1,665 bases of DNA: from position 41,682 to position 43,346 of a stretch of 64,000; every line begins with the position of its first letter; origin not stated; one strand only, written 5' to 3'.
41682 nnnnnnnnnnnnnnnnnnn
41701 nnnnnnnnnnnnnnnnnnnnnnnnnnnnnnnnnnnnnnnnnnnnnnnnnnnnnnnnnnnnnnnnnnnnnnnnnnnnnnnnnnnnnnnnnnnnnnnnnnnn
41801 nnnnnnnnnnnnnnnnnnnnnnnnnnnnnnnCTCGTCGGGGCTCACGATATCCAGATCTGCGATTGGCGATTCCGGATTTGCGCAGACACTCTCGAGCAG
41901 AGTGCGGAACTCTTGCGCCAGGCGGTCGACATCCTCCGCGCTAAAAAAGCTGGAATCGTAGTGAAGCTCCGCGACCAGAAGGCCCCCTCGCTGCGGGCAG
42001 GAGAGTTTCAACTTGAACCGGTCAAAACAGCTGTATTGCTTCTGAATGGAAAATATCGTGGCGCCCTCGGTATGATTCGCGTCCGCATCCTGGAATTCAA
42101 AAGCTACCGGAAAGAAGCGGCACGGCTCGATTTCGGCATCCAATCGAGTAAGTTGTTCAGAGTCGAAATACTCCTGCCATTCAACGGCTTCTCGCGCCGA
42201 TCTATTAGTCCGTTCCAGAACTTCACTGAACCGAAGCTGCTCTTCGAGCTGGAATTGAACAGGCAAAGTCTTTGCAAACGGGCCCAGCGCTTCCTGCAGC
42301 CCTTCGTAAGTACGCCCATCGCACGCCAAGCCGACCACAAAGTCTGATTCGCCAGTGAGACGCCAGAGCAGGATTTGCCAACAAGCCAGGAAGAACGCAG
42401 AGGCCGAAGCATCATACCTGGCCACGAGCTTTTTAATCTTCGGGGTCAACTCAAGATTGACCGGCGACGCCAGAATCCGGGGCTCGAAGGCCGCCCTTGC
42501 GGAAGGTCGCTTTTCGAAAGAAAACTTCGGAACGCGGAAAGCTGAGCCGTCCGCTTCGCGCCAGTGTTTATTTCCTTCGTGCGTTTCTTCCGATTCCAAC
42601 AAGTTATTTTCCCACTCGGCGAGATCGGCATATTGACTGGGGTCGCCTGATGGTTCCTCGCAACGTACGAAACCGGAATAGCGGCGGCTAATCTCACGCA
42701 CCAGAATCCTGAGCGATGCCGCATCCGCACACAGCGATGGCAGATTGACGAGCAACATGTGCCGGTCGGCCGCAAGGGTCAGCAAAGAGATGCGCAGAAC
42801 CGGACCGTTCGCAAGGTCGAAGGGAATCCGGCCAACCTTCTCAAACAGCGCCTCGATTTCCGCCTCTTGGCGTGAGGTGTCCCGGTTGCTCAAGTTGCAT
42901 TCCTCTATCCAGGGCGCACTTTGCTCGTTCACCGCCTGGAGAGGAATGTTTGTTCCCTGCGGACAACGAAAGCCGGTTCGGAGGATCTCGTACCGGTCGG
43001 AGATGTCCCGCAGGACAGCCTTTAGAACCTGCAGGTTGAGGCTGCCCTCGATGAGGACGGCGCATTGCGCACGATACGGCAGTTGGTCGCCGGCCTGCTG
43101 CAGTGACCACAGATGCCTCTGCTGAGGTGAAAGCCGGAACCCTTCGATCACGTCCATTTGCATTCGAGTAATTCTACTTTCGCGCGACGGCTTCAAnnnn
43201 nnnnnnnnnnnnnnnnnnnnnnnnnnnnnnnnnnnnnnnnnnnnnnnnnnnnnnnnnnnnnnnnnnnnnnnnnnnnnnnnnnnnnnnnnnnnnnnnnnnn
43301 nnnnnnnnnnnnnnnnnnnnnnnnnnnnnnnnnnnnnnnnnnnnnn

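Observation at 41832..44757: Two consecutive condensation domains with no A/T between them; the second lacks the HHxxxDG catalytic motif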

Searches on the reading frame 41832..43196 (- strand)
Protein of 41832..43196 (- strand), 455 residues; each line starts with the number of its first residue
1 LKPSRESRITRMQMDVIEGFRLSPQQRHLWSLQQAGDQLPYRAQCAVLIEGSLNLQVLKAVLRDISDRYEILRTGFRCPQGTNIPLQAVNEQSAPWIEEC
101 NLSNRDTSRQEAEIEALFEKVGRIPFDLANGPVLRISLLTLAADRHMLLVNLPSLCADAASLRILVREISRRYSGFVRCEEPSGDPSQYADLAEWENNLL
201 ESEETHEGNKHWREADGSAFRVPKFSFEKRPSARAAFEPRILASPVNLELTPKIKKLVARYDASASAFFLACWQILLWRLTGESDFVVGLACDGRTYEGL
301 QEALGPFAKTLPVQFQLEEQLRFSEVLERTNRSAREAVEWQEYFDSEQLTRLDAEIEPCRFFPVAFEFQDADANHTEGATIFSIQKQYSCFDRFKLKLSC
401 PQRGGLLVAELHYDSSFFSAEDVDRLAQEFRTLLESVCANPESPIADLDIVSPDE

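Call 7: search_protein_families(library=ncbifam, proteins=[window:41832-43196:-], max_evalue=0.01)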
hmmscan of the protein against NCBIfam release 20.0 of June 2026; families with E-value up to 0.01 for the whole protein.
window:41832-43196:- (455 aa): 6 families
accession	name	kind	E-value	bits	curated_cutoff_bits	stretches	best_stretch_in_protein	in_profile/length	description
NF004282.0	PRK05691.1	subfamily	4.7e-54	182.2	4090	1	9-453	667-1112/4334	non-ribosomal peptide synthase/polyketide synthase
NF047350.1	aureusi_NRPS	equivalog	8.4e-20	69.3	2500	1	20-448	995-1408/2373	aureusimine non-ribosomal peptide synthetase AusA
NF038078.1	NRPS_MxcG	equivalog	2.5e-07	28.3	2300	1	21-295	6-273/1442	myxochelin non-ribosomal peptide synthetase MxcG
TIGR03443.1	alpha_am_amid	equivalog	9.6e-07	26.5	1030.1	1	263-454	46-217/1390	L-aminoadipate-semialdehyde dehydrogenase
NF041803.1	NRPS_SolG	exception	1.4e-05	22.9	2200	1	56-318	149-403/1163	solanimycin non-ribosomal peptide synthetase SolG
NF007605.2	PRK10252.1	equivalog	8.2e-05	20.2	2400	1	133-455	116-437/1292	enterobactin non-ribosomal peptide synthetase EntF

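Call 9: find_homologous_proteins(query=window:41832-43196:-, max_evalue=1e-10)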
Query window:41832-43196:- (455 aa): 192 proteins with E <= 1e-10 among 8000 candidates; the best 120 are listed.
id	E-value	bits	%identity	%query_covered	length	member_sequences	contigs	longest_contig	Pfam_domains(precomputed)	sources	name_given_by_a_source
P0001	2.4e-249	846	86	98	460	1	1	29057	PF00668.26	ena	-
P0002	6.9e-242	821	83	98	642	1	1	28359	PF00668.26,PF00501.35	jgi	-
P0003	5.9e-207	706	77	93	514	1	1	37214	PF00668.26,PF00501.35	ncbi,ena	-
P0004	3.1e-184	631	66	97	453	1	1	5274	PF00668.26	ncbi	ncbi:MAG: condensation domain-containing protein, partial [Candidatus Binataceae bacterium]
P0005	1.4e-160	553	75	74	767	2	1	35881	PF00668.26,PF00501.35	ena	-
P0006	1.3e-135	471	78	61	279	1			PF00668.26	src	-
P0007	1.6e-134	467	83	56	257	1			PF00668.26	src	-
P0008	2.5e-129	450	49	97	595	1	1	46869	PF00668.26,PF00501.35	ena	-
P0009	2.0e-127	444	49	95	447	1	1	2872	PF00668.26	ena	-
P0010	2.4e-125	437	50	93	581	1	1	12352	PF00668.26,PF00501.35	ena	-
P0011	4.2e-118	413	46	97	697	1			PF00668.26,PF00501.35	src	-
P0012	1.4e-117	412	46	97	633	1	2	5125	PF00668.26,PF00501.35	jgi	-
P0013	8.5e-116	406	46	97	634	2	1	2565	PF00668.26,PF00501.35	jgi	jgi:Condensation domain/AMP-binding enzyme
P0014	1.2e-115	405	44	97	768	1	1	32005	PF00668.26,PF00501.35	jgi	-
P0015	4.6e-115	403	44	97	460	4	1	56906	PF00668.26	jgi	jgi:hypothetical protein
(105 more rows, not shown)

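Call 12: search_solved_structures(query=window:41832-43196:-, max_evalue=0.001, show_alignments=2)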
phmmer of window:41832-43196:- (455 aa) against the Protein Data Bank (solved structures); distinct sequences matched with E-value up to 0.001: 43.
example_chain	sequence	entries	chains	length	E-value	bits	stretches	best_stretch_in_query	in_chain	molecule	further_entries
2jgp_A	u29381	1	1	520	6.2e-32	114.3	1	22-450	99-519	TYROCIDINE SYNTHETASE 3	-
6p1j_A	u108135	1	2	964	7.9e-27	97.5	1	21-451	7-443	Txo2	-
5u89_A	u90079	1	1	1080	3.2e-25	92.2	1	19-455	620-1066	Amino acid adenylation domain protein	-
8xjz_C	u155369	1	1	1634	6.2e-25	91.3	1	7-453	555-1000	Peptide synthetase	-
6oyf_A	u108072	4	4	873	2e-24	89.6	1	22-451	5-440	Txo1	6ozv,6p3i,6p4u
8hlk_A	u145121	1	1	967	3e-24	89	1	20-453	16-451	Microcystin synthetase B (Fragment)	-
8f7h_A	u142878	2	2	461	5.1e-24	88.3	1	18-449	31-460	Surfactin synthetase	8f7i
2vsq_A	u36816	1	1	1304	1.6e-23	86.6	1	18-452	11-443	SURFACTIN SYNTHETASE SUBUNIT 3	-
7kvw_A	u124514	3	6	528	4.5e-23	85.1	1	22-452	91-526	PCP-C didomain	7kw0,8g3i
8f7f_A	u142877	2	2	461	4.7e-23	85.1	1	18-449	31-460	Surfactin synthetase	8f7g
9up2_A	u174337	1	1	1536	7e-23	84.5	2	20-442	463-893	PvdL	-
7kw2_A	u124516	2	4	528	8.4e-23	84.2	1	22-452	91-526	PCP-C didomain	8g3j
9lcq_A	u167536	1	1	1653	9.2e-23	84.1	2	20-442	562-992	PvdL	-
9lcp_A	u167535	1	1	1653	1.3e-22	83.7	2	20-442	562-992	PvdL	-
9lco_A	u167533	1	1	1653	1.3e-22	83.7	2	20-442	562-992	PvdL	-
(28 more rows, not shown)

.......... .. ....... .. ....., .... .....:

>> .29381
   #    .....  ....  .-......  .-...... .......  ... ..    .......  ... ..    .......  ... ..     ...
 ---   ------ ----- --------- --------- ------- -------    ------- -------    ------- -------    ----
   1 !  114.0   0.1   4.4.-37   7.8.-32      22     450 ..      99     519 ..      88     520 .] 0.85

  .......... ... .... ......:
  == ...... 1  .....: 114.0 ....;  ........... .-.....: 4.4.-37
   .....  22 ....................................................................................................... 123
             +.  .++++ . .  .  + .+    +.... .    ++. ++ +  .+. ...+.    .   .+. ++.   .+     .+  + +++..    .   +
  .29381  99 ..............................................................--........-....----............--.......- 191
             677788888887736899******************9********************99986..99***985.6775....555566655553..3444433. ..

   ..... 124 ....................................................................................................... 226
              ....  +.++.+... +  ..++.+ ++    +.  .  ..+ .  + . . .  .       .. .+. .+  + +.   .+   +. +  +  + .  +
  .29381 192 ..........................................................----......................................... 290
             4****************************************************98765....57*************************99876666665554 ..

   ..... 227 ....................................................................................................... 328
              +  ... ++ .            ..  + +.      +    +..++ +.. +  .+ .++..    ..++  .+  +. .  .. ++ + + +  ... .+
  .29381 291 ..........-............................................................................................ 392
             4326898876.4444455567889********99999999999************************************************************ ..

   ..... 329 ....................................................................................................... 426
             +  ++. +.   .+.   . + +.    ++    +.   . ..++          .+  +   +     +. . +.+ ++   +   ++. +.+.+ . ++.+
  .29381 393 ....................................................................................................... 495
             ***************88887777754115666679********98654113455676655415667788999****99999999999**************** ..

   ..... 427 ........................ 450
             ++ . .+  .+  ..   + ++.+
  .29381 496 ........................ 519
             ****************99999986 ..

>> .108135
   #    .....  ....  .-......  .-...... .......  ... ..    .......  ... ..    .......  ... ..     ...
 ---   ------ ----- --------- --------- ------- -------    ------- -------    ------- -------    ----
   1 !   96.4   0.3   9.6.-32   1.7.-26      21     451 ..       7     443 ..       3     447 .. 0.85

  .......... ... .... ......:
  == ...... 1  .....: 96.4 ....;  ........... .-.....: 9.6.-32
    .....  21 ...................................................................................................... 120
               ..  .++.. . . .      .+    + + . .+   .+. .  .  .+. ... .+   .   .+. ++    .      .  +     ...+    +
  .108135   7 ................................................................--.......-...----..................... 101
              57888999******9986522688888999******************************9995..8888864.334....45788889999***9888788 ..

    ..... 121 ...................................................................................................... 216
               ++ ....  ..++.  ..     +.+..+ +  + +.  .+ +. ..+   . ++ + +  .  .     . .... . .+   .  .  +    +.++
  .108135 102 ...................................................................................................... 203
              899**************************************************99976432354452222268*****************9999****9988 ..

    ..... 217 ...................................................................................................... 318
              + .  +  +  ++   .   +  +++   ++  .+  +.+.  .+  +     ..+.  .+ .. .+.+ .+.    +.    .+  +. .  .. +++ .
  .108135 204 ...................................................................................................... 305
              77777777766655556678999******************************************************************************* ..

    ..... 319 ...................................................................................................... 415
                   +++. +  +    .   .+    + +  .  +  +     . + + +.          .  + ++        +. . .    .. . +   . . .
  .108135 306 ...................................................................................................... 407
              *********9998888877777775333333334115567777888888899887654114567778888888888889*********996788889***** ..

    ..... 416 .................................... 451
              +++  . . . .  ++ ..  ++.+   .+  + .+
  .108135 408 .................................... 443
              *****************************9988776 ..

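Call 16: find_related_loci(query=A2, collection=genome_contigs, flank=10000)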
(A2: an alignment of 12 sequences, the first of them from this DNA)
Query A2 (444 aa) in genome_contigs; peptide patterns used: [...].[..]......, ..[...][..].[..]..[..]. (x = any residue, [..] = any of these).
600 stretches matched a pattern (row limit reached: there are more); 587 encode a relative of the query (tblastn E <= 1e-3); the best 80 are kept; 80 distinct loci.
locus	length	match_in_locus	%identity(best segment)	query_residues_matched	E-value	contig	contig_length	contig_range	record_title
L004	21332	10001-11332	86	1-444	0e+0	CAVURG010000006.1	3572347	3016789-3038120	MAG: uncultured delta proteobacterium isolate MFD01299.bin.2.36 genome assembly, contig: contig_3968, whole genome shotg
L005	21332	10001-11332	83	1-444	0e+0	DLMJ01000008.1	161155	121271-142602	MAG TPA_asm: Candidatus Binatus soli isolate UBA7539 UBA7539_contig_539, whole genome shotgun sequence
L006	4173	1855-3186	83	1-444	0e+0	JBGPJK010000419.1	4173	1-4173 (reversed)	MAG: Terriglobia bacterium isolate OBJ_0618_7090110_311 k141_5913521_length_4173_cov_21.9115, whole genome shotgun seque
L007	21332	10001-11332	80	1-444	0e+0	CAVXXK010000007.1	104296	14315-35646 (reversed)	MAG: uncultured delta proteobacterium isolate MFD03044.bin.1.149 genome assembly, contig: contig_53286, whole genome sho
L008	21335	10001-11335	65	1-444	0e+0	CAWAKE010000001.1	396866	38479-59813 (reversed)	MAG: uncultured delta proteobacterium isolate MFD02416.bin.1.126 genome assembly, contig: contig_25862, whole genome sho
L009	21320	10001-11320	65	1-444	0e+0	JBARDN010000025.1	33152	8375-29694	MAG: Candidatus Binataceae bacterium isolate MFD06347_ilm_asm_bin10 k127_362525, whole genome shotgun sequence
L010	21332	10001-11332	58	1-444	1e-159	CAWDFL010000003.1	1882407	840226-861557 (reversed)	MAG: uncultured delta proteobacterium isolate MFD06092.bin.1.174 genome assembly, contig: contig_17319, whole genome sho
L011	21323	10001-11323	55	1-441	2e-159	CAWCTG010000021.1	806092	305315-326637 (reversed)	MAG: Candidatus Binataceae bacterium isolate MFD03399.bin.1.12 genome assembly, contig: contig_3920, whole genome shotgu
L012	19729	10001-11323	55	1-441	5e-159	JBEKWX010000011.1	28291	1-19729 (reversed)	MAG: Terriglobales bacterium isolate SPRUCE 638 SPRUCE_638_11, whole genome shotgun sequence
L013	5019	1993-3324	53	1-444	8e-157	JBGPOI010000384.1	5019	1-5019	MAG: Candidatus Binatia bacterium isolate OBJ_0618_7090110_195 k141_953311_length_5019_cov_30.0996, whole genome shotgun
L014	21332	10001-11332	56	1-441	1e-151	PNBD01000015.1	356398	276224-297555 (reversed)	MAG: Deltaproteobacteria bacterium isolate palsa_1115 73.20111000_P3M.98_contig_3204, whole genome shotgun sequence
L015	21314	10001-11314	52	1-441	1e-148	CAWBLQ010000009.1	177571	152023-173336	MAG: Candidatus Binataceae bacterium isolate MFD02248.bin.1.59 genome assembly, contig: contig_30085, whole genome shotg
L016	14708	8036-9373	51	2-444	8e-141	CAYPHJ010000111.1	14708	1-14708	MAG TPA_asm: uncultured Syntrophobacteraceae bacterium isolate SRP217488_co1_39 genome assembly, contig: NODE_2819_lengt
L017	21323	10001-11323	50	1-441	5e-137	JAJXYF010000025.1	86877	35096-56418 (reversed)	MAG: Deltaproteobacteria bacterium isolate BP6.bin67 NODE_410_length_86877_cov_4.480300, whole genome shotgun sequence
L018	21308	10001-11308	49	6-441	3e-136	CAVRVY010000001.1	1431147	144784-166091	MAG: uncultured delta proteobacterium isolate MFD05512.bin.2.52 genome assembly, contig: contig_11165, whole genome shot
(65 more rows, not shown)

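Call 40: search_dna_similar(query=window:41832-43157:-, collection=plasmids, mode=protein, max_evalue=1e-20, max_rows=40)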
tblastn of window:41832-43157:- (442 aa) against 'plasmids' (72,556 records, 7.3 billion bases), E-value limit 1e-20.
Records with a match: 625; places in all: 2742; records where one place covers at least 80% of the query: 622.
Best place of each record, by identity: <60% 625.
By first word of the organism name: Bacillus 164; Ralstonia 126; Streptomyces 84; Sinorhizobium 40; Rhizobium 33; Agrobacterium 15; Nostoc 13; Bradyrhizobium 12; Burkholderia 9; Paenibacillus 9; and 54 more.
By predicted mobility (MOB-suite, as given by PLSDB): non-mobilizable 336; mobilizable 171; conjugative 118.
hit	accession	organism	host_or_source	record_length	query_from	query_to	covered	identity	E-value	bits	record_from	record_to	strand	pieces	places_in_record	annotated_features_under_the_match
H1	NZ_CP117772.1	Nostoc sp. UHCC 0926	whole organism,lichen surface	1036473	2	442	100%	45.1%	1e-123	402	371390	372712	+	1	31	none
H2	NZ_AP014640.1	Leptolyngbya boryana IAM M-101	-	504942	2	442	100%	41.3%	1e-110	365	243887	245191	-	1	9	non-ribosomal peptide synthetase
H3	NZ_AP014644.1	Leptolyngbya boryana dg5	-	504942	2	442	100%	41.3%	1e-110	365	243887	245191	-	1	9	non-ribosomal peptide synthetase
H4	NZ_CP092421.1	Leptolyngbya boryana IU 594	-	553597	2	442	100%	41.3%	1e-110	365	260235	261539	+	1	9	non-ribosomal peptide synthetase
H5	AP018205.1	Leptolyngbya boryana NIES-2135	-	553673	2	442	100%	41.3%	1e-110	365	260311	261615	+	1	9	amino acid adenylation domain-containing protein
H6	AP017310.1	Leptolyngbya sp. NIES-3755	-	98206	1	439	99%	40.5%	6e-97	325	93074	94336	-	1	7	amino acid adenylation domain protein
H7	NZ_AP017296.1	Nostoc sp. NIES-3756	-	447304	4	442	99%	37.4%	5e-80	276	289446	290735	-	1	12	non-ribosomal peptide synthetase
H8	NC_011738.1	Gloeothece citriformis PCC 7424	-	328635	4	442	99%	37.0%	1e-86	296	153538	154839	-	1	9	non-ribosomal peptide synthetase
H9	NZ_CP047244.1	Trichormus variabilis 0441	cell culture,thermal spring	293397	1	442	100%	34.7%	2e-75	263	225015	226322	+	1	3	none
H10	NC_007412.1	Trichormus variabilis ATCC 29413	-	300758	1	442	100%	34.7%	2e-75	263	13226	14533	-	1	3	none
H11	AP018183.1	Nostoc carneum NIES-2107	-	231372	1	442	100%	33.6%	7e-76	265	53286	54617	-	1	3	AMP-dependent synthetase and ligase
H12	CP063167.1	Variovorax paradoxus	-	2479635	9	442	98%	31.5%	6e-30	130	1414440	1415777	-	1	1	amino acid adenylation domain-containing protein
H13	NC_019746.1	Gloeocapsa sp. PCC 7428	-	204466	9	442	98%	30.1%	3e-44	172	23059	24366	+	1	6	non-ribosomal peptide synthetase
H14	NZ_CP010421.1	Azotobacter chroococcum NCIMB 8003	cell culture,soil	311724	9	442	98%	29.5%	6e-37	151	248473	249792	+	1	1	non-ribosomal peptide synthetase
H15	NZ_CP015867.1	Streptomyces parvulus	-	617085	9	441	98%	29.3%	1e-28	126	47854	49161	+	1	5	non-ribosomal peptide synthetase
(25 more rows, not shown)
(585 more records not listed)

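Call 41: get_annotated_region(hit=H6, flank=12000)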
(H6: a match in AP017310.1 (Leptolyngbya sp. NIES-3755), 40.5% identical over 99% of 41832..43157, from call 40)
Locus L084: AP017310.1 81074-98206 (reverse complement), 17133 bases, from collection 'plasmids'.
description: Leptolyngbya sp. NIES-3755 plasmid plasmid2 DNA, complete genome
organism: Leptolyngbya sp. NIES-3755 (NCBI taxid 1752064)
taxonomy: Bacteria; Cyanobacteriota; Cyanophyceae; Leptolyngbyales; Leptolyngbyaceae; Leptolyngbya; Leptolyngbya sp. NIES-3755
host: -; source: -; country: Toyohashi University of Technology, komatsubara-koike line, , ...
typing (MOB-suite, as given by PLSDB): mobilizable; relaxase MOBP
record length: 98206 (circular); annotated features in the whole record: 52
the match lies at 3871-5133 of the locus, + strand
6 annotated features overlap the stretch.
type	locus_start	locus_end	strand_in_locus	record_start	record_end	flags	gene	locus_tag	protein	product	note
CDS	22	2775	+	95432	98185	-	-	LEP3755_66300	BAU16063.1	non-ribosomal peptide synthase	-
CDS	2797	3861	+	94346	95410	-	-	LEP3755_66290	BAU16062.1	taurine catabolism dioxygenase TauD/TfdA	-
CDS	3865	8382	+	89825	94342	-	-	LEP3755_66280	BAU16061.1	amino acid adenylation domain protein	-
CDS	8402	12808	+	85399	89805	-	-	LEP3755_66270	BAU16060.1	amino acid adenylation domain protein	-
CDS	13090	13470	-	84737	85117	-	-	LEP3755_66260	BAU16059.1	hypothetical protein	-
CDS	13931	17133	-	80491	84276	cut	-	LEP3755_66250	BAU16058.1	hypothetical protein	-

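Call 45: get_annotated_region(hit=H12, flank=8000)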
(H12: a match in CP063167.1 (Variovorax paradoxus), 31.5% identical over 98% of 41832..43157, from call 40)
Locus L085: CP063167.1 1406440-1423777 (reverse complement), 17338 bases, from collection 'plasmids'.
description: Variovorax paradoxus strain VAI-C plasmid unnamed, complete sequence
organism: Variovorax paradoxus (NCBI taxid 34073)
taxonomy: Bacteria; Pseudomonadota; Betaproteobacteria; Burkholderiales; Comamonadaceae; Variovorax; Variovorax paradoxus
host: -; source: -; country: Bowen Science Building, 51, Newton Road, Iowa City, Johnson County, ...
typing (MOB-suite, as given by PLSDB): non-mobilizable
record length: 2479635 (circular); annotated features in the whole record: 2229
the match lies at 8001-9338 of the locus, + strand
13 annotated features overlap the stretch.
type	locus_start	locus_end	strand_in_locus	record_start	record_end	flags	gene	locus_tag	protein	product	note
CDS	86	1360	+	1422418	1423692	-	-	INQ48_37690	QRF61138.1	MFS transporter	-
CDS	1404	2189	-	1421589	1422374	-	-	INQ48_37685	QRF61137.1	helix-turn-helix domain-containing protein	-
CDS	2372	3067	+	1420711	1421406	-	-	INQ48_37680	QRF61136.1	TetR/AcrR family transcriptional regulator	-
CDS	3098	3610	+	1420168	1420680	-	-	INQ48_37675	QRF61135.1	hypothetical protein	-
CDS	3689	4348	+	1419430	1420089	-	-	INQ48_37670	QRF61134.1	hypothetical protein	-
CDS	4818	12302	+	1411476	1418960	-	-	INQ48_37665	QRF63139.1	amino acid adenylation domain-containing protein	-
CDS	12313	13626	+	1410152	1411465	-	-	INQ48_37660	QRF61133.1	glycosyltransferase family 1 protein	-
CDS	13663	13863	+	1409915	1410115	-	-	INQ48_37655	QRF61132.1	MbtH family protein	-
CDS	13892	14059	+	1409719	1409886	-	-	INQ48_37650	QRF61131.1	hypothetical protein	-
CDS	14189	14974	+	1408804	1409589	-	-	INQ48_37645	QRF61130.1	alpha/beta hydrolase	-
CDS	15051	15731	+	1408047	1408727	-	-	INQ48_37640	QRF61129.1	heavy metal response regulator transcription factor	-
CDS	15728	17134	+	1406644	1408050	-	-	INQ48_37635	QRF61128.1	heavy metal sensor histidine kinase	-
CDS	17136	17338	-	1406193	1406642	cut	-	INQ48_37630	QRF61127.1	type II toxin-antitoxin system YhaV family toxin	-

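Call 46: get_annotated_region(hit=H14, flank=8000)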
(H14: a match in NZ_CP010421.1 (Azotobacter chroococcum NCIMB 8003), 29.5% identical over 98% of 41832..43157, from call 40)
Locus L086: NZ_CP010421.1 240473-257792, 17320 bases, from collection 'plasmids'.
description: Azotobacter chroococcum NCIMB 8003 plasmid pAcX50f, complete sequence
organism: Azotobacter chroococcum NCIMB 8003 (NCBI taxid 1328314)
taxonomy: Bacteria; Pseudomonadota; Gammaproteobacteria; Pseudomonadales; Pseudomonadaceae; Azotobacter; Azotobacter chroococcum; Azotobacter chroococcum NCIMB 8003
host: -; source: cell culture,soil; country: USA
typing (MOB-suite, as given by PLSDB): mobilizable; relaxase MOBH
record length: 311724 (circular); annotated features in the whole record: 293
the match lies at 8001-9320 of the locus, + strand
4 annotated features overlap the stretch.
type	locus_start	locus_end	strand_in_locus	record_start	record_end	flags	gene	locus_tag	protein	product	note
CDS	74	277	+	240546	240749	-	-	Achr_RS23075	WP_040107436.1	MbtH family NRPS accessory protein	-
CDS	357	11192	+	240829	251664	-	-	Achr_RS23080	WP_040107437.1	non-ribosomal peptide synthetase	-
CDS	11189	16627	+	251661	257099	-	-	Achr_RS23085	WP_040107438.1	non-ribosomal peptide synthetase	-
CDS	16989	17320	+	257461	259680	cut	-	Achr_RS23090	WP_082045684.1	TonB-dependent siderophore receptor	GO:0015891 - siderophore transport [Evidence IEA]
